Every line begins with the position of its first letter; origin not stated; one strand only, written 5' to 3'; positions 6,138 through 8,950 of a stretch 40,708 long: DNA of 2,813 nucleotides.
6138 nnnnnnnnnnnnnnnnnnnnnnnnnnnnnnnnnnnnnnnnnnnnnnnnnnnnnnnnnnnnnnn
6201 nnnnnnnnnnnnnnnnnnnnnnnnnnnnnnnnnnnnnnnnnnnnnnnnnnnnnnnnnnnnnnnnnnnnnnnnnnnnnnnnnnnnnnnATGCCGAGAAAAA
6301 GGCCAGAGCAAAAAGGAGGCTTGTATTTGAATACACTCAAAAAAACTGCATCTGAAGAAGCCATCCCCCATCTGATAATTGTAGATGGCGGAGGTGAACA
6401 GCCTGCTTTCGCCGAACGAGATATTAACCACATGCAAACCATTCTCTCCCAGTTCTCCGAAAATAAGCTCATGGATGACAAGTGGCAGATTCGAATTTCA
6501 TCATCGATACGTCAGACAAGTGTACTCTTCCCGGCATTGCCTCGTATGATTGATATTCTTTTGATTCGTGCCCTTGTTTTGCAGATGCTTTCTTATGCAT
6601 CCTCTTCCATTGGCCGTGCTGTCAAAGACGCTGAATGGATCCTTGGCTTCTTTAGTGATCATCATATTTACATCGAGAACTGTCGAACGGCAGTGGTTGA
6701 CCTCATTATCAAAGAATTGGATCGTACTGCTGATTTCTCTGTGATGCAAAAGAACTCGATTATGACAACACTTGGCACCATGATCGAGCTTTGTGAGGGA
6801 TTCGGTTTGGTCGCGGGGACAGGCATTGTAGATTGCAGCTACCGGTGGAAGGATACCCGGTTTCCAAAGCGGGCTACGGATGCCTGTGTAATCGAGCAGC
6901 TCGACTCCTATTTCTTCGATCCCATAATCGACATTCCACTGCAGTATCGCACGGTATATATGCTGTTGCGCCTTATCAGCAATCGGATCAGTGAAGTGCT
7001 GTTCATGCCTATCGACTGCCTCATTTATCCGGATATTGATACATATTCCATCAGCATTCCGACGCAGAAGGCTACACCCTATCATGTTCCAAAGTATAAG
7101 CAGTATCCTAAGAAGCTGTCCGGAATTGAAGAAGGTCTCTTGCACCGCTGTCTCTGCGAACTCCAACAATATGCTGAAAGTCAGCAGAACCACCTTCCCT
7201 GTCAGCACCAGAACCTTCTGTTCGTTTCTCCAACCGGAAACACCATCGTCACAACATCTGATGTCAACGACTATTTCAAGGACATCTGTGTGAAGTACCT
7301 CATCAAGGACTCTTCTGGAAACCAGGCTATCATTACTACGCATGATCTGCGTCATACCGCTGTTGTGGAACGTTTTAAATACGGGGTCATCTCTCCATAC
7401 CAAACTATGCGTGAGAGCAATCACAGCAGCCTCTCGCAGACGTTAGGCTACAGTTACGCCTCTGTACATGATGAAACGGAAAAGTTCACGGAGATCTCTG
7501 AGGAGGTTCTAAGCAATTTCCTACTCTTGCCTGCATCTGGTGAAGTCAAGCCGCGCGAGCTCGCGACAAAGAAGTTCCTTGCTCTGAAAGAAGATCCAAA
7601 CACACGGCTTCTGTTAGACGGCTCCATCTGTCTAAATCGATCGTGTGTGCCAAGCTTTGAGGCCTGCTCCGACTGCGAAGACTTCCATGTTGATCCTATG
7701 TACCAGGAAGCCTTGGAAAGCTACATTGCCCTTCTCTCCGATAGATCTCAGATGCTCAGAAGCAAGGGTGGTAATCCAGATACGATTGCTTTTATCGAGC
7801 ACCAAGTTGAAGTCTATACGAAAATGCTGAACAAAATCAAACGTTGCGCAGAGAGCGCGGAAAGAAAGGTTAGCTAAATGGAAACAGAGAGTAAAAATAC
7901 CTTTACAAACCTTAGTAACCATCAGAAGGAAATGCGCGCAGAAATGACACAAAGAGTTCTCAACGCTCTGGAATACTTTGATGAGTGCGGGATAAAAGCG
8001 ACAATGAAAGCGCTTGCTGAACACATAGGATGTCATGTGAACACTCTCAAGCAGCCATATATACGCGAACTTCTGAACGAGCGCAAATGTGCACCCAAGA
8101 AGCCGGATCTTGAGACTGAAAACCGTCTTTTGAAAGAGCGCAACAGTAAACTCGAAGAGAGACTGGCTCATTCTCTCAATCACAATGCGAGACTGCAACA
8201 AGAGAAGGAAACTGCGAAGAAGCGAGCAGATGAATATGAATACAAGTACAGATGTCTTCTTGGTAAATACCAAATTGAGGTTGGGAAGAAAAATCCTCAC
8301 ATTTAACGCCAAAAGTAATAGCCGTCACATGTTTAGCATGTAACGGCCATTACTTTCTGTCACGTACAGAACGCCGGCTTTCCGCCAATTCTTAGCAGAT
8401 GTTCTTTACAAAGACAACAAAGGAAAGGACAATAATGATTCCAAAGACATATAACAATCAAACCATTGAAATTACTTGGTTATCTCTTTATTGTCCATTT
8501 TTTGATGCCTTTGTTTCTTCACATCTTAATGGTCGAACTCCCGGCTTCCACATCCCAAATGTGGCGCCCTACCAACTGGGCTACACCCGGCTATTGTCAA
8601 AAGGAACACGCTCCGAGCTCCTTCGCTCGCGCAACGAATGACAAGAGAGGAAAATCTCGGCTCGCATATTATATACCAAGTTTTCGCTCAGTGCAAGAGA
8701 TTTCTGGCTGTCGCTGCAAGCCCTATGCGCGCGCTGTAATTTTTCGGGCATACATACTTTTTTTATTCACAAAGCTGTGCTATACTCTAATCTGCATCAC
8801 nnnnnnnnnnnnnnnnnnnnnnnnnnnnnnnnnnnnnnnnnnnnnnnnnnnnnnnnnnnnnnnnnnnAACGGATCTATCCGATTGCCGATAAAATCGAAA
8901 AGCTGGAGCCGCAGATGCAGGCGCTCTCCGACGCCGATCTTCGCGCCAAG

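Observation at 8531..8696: tRNA-Pro(UGG) cut after the T-loop, not restored by the element, with its promoter now firing into the element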

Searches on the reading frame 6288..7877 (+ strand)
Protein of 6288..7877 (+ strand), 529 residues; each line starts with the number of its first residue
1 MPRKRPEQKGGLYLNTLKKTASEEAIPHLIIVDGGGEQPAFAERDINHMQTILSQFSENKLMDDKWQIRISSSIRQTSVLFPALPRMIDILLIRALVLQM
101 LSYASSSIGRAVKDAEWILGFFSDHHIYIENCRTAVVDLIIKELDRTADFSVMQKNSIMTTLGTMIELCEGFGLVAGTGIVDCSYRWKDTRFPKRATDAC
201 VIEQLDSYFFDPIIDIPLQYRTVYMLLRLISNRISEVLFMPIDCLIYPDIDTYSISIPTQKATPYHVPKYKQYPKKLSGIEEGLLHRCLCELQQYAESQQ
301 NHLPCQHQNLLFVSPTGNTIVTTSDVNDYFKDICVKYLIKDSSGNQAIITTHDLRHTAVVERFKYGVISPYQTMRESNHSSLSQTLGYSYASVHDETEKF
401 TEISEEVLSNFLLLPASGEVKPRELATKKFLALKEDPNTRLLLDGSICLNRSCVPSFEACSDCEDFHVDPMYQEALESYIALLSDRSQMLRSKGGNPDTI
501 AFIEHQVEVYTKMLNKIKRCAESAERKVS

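Call 6: search_protein_families(library=pfam, proteins=[window:6288-7877:+], max_evalue=0.01)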
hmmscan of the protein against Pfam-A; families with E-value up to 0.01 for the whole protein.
window:6288-7877:+ (529 aa): 0 families

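Call 18: search_protein_families(library=ncbifam, proteins=[window:6288-7877:+], max_evalue=0.1)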
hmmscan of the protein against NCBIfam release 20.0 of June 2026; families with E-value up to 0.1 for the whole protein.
window:6288-7877:+ (529 aa): 2 families
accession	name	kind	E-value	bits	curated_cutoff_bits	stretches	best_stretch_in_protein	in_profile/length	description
TIGR00611.2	recf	equivalog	0.0085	15.3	172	1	464-517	141-193/339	DNA replication/repair protein RecF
NF040815.2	recomb_XerA_Arch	equivalog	0.039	13.5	220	1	288-392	164-255/263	site-specific tyrosine recombinase/integron integrase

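Call 19: search_protein_families(library=phrogs, proteins=[window:6288-7877:+], max_evalue=0.01)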
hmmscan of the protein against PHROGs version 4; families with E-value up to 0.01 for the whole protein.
window:6288-7877:+ (529 aa): 2 families
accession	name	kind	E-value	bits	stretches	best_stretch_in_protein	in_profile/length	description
phrog_1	-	integration and excision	1.6e-09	38.6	1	292-418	350-466/611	integrase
phrog_216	-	integration and excision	0.00063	19.9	1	307-398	146-231/301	integrase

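Call 47: search_solved_structures(query=window:6288-7877:+, max_evalue=1, show_alignments=1)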
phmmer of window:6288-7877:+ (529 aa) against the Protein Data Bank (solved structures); distinct sequences matched with E-value up to 1: 0.

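Call 56: search_dna_similar(query=window:6327-7877:+, collection=plasmids, mode=protein, max_evalue=0.001, max_rows=12)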
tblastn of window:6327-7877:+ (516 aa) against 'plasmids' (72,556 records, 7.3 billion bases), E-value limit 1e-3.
Records with a match: 15; places in all: 15; records where one place covers at least 80% of the query: 0.
Best place of each record, by identity: <60% 15.
By first word of the organism name: Bacillus 14; Legionella 1.
By predicted mobility (MOB-suite, as given by PLSDB): non-mobilizable 12; conjugative 3.
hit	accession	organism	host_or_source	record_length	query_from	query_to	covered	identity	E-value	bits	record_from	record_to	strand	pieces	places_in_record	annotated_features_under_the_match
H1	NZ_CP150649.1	Bacillus mycoides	cell culture,soil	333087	202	513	60%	28.3%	3e-12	77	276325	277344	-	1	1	site-specific integrase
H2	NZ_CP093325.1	Bacillus sp. N5-665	whole organism,peat soil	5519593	116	392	54%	22.6%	2e-6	58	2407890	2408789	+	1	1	none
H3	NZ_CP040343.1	Bacillus cereus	Apostichopus japonicus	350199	130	375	48%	25.1%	3e-7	61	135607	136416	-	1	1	tyrosine-type recombinase/integrase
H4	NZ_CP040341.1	Bacillus cereus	Apostichopus japonicus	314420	130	375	48%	25.1%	6e-7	60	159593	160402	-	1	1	tyrosine-type recombinase/integrase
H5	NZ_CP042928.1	Bacillus cereus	ocean sediment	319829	130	375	48%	25.1%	6e-7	60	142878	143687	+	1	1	tyrosine-type recombinase/integrase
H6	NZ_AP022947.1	Bacillus cereus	-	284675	142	392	49%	24.1%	2e-8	65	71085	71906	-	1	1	site-specific integrase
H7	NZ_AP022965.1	Bacillus cereus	-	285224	142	392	49%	24.1%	2e-8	65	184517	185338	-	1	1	site-specific integrase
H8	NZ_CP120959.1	Bacillus cereus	Moschus berezovskii,liver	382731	142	392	49%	24.1%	2e-8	65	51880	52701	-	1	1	site-specific integrase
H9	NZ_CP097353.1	Bacillus cereus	pure culture,oil contaminated soil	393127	142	392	49%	24.1%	2e-8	65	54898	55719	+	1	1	site-specific integrase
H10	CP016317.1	Bacillus cereus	cell culture,Korean fermented food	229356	142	392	49%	24.1%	2e-8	65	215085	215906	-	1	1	hypothetical protein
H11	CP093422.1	Bacillus paranthracis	cell culture,sufu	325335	142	392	49%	24.1%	2e-8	65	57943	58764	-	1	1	site-specific integrase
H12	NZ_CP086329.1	Bacillus pacificus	single cell culture,sludge from ...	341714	142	392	49%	24.1%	2e-8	65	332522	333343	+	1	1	site-specific integrase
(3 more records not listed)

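Call 57: get_annotated_region(hit=H1, flank=7000)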
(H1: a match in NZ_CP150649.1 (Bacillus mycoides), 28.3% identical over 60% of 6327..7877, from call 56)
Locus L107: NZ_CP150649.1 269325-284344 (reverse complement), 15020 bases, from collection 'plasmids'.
description: Bacillus mycoides strain 4BM1 plasmid p_4BM1-1, complete sequence
organism: Bacillus mycoides (NCBI taxid 1405)
taxonomy: Bacteria; Bacillota; Bacilli; Bacillales; Bacillaceae; Bacillus; Bacillus mycoides
host: -; source: cell culture,soil; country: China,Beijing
typing (MOB-suite, as given by PLSDB): conjugative; replicon rep_cluster_125; relaxase MOBP; mating-pair formation MPF_T
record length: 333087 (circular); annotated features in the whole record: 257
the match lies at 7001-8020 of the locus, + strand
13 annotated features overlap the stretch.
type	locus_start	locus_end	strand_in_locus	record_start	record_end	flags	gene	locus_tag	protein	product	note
CDS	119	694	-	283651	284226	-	-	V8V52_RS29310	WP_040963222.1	replication-relaxation family protein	-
CDS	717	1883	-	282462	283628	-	-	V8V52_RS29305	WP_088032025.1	FtsK/SpoIIIE domain-containing protein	-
CDS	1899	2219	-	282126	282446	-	-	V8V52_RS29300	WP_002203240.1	hypothetical protein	-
CDS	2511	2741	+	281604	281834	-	-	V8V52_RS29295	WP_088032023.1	helix-turn-helix transcriptional regulator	-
CDS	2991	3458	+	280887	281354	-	-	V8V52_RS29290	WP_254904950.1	hypothetical protein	-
CDS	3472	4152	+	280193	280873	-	-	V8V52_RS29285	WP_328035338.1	site-specific integrase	GO:0015074 - DNA integration [Evidence IEA]; GO:0006310 - DNA recombination [Evidence IEA]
CDS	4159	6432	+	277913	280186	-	-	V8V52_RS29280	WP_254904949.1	site-specific integrase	GO:0015074 - DNA integration [Evidence IEA]; GO:0006310 - DNA recombination [Evidence IEA]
CDS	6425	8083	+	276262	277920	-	-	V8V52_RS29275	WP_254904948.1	site-specific integrase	GO:0015074 - DNA integration [Evidence IEA]; GO:0006310 - DNA recombination [Evidence IEA]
CDS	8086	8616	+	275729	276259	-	-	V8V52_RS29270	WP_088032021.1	DUF6262 family protein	-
CDS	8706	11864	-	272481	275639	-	-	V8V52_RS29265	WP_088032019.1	HsdR family type I site-specific deoxyribonuclease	GO:0009307 - DNA restriction-modification system [Evidence IEA]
CDS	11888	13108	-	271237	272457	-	-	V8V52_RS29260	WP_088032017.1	restriction endonuclease subunit S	GO:0006304 - DNA modification [Evidence IEA]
CDS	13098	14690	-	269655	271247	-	-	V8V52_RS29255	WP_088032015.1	type I restriction-modification system subunit M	GO:0006306 - DNA methylation [Evidence IEA]; GO:0009307 - DNA restriction-modification system [Evidence IEA]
CDS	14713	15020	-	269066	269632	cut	-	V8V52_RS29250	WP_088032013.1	restriction endonuclease subunit S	GO:0006304 - DNA modification [Evidence IEA]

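Call 58: search_protein_families(library=pfam, proteins=[L107:8086-8616:+, L107:6425-8083:+, L107:4159-6432:+], max_evalue=10)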
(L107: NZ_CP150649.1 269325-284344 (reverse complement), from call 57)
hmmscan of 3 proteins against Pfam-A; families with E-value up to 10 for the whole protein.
L107:8086-8616:+ (176 aa): 14 families
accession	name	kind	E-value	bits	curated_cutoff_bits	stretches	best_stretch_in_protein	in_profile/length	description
PF19776.5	DUF6262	-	4.3e-08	33.7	29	1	11-116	6-109/110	Family of unknown function (DUF6262)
PF10180.14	WKF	-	0.02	15.1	25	1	116-146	18-48/63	WKF domain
PF09101.17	Exotox-A_bind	-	0.042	13.6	20.5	1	48-131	99-181/274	Exotoxin A binding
PF08279.18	HTH_11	-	0.049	14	25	1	37-57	14-34/55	HTH domain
PF20682.3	Hanta_Gc_C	-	0.065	13.3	28.5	1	17-88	82-153/229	Hantavirus glycoprotein Gc, C-terminal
PF21732.2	DUF6864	-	0.08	13.2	27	1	80-115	14-52/114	Domain of unknown function (DUF6864)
PF02796.21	HTH_7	-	0.15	12.7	23.8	1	36-57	19-40/45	Helix-turn-helix domain of resolvase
PF07889.17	DUF1664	-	0.15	12.6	34.6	1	76-140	26-90/124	Protein of unknown function (DUF1664)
PF11802.13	CENP-K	-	0.16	11.9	27.2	1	68-154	65-153/263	Centromere-associated protein K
PF02183.23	HALZ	-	0.24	12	28.1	1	75-100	16-42/43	Homeobox associated leucine zipper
PF11932.13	DUF3450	-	0.25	11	32.6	1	67-149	27-109/241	Protein of unknown function (DUF3450)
PF24423.1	OVT1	-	0.35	11.7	30.9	1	84-141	8-65/100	Major antigen, helical domain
PF07701.20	HNOBA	-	0.5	10.3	23.4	1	104-142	169-207/216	Heme NO binding associated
PF23204.1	KIF21A_2nd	-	0.64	10.8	27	1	78-115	50-87/90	KIF21A-like domain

L107:6425-8083:+ (552 aa): 5 families
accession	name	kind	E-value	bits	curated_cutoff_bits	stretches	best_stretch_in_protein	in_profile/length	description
PF00589.27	Phage_integrase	-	4.9e-06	26.9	27.1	1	199-391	25-168/172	Phage integrase family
PF12168.13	DNA_pol3_tau_4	-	0.026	15.4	25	1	502-551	13-62/82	DNA polymerase III subunits tau domain IV DnaB-binding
PF13102.12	Phage_int_SAM_5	-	0.027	15.3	22.3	1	81-143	22-79/98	Phage integrase SAM-like domain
PF14529.12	Exo_endo_phos_2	-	0.077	13.3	27.4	1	20-59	25-65/117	Endonuclease-reverse transcriptase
PF20406.3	SAM_KSR1_N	-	0.19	11.7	23.1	0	83-95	32-44/54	Kinase suppressor RAS 1 N-terminal helical hairpin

L107:4159-6432:+ (757 aa): 1 family
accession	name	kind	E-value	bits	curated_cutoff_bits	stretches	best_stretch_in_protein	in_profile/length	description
PF00589.27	Phage_integrase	-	2.2e-14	54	27.1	1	419-612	8-168/172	Phage integrase family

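Call 81: find_related_loci(query=A6, collection=viral_contigs, flank=10000)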
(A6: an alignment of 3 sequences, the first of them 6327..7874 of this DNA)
Query A6 (516 aa) in viral_contigs; peptide patterns used: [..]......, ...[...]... (x = any residue, [..] = any of these).
93 stretches matched a pattern, but none encodes a relative of the query by tblastn (E <= 1e-3).

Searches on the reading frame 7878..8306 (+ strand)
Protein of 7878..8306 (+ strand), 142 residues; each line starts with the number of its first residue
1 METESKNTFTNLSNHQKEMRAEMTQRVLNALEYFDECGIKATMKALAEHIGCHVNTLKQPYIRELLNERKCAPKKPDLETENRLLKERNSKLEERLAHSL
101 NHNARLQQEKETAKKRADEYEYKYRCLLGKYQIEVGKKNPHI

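Call 6: search_protein_families(library=pfam, proteins=[window:7878-8306:+], max_evalue=0.01)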
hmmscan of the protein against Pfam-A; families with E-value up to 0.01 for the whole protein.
window:7878-8306:+ (142 aa): 0 families

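Call 18: search_protein_families(library=ncbifam, proteins=[window:7878-8306:+], max_evalue=0.1)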
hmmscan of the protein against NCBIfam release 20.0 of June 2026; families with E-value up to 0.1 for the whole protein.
window:7878-8306:+ (142 aa): 2 families
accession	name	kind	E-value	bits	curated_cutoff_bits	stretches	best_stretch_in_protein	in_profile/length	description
TIGR03709.1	PPK2_rel_1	subfamily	0.019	14.1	247.2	1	5-65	35-98/264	PPK2 family polyphosphate kinase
NF051457.1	acryl_TF_AcuR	equivalog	0.042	13.1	247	1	91-136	79-125/204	acrylate utilization transcriptional regulator AcuR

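Call 19: search_protein_families(library=phrogs, proteins=[window:7878-8306:+], max_evalue=0.01)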
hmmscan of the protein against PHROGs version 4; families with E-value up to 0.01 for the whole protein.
window:7878-8306:+ (142 aa): 0 families

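Call 55: search_dna_similar(query=window:7878-8306:+, collection=plasmids, mode=protein, max_evalue=1, max_rows=10)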
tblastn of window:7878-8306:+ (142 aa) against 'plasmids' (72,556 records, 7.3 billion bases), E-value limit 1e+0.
No match.

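Call 58: search_protein_families(library=pfam, proteins=[window:7878-8306:+], max_evalue=10)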
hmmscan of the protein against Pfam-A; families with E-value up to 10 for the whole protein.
window:7878-8306:+ (142 aa): 5 families
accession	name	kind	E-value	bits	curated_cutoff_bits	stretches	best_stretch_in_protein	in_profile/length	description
PF25398.1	CUX1_N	-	0.038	14.4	27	1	75-135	16-77/116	CUX1-like, N-terminal tRNA-binding arm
PF10026.15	DUF2268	-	0.076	12.9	23.6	1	88-114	61-87/195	Predicted Zn-dependent protease (DUF2268)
PF25742.1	Phage_Gene33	-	0.084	13.5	27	1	91-139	3-51/100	Phage Gene 33 protein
PF06005.17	ZapB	-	0.36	11.8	31.5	1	78-116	23-61/71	Cell division protein ZapB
PF14362.11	DUF4407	-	1.1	8.9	31.3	1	80-128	120-168/297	Domain of unknown function (DUF4407)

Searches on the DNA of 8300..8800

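Call 8: search_rna_families(source=window, start=8300, end=8800, threshold=evalue, max_evalue=10, show_alignments=3)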
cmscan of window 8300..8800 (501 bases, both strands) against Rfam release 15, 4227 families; matches with E-value up to 10: 7.
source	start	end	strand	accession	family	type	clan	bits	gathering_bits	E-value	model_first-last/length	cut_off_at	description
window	8524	8590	-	RF00005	tRNA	Gene; tRNA;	CL00001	27.5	29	0.0012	1-71/71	no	tRNA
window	8429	8472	+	RF01368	CRISPR-DR55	Gene; CRISPR;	-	20.9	41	2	1-37/37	no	CRISPR RNA direct repeat element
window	8306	8365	-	RF04258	mir-994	Gene; miRNA;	-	17.9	93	0.92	1-81/81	no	mir-994 microRNA precursor family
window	8315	8353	-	RF04278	MIR4372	Gene; miRNA;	CL00145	16.4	100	5.4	1-123/123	no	MIR4372 microRNA precursor family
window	8497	8560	-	RF01120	sR33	Gene; snRNA; snoRNA; CD-box;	-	15.4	37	1.1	1-55/55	no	Small nucleolar RNA sR33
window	8413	8503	+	RF00619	U6atac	Gene; snRNA; splicing;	CL00009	15.2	33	0.18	38-126/126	no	U6atac minor spliceosomal RNA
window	8312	8356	+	RF01061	mir-548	Gene; miRNA;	-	14.7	90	8.6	16-69/84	no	mir-548 microRNA precursor family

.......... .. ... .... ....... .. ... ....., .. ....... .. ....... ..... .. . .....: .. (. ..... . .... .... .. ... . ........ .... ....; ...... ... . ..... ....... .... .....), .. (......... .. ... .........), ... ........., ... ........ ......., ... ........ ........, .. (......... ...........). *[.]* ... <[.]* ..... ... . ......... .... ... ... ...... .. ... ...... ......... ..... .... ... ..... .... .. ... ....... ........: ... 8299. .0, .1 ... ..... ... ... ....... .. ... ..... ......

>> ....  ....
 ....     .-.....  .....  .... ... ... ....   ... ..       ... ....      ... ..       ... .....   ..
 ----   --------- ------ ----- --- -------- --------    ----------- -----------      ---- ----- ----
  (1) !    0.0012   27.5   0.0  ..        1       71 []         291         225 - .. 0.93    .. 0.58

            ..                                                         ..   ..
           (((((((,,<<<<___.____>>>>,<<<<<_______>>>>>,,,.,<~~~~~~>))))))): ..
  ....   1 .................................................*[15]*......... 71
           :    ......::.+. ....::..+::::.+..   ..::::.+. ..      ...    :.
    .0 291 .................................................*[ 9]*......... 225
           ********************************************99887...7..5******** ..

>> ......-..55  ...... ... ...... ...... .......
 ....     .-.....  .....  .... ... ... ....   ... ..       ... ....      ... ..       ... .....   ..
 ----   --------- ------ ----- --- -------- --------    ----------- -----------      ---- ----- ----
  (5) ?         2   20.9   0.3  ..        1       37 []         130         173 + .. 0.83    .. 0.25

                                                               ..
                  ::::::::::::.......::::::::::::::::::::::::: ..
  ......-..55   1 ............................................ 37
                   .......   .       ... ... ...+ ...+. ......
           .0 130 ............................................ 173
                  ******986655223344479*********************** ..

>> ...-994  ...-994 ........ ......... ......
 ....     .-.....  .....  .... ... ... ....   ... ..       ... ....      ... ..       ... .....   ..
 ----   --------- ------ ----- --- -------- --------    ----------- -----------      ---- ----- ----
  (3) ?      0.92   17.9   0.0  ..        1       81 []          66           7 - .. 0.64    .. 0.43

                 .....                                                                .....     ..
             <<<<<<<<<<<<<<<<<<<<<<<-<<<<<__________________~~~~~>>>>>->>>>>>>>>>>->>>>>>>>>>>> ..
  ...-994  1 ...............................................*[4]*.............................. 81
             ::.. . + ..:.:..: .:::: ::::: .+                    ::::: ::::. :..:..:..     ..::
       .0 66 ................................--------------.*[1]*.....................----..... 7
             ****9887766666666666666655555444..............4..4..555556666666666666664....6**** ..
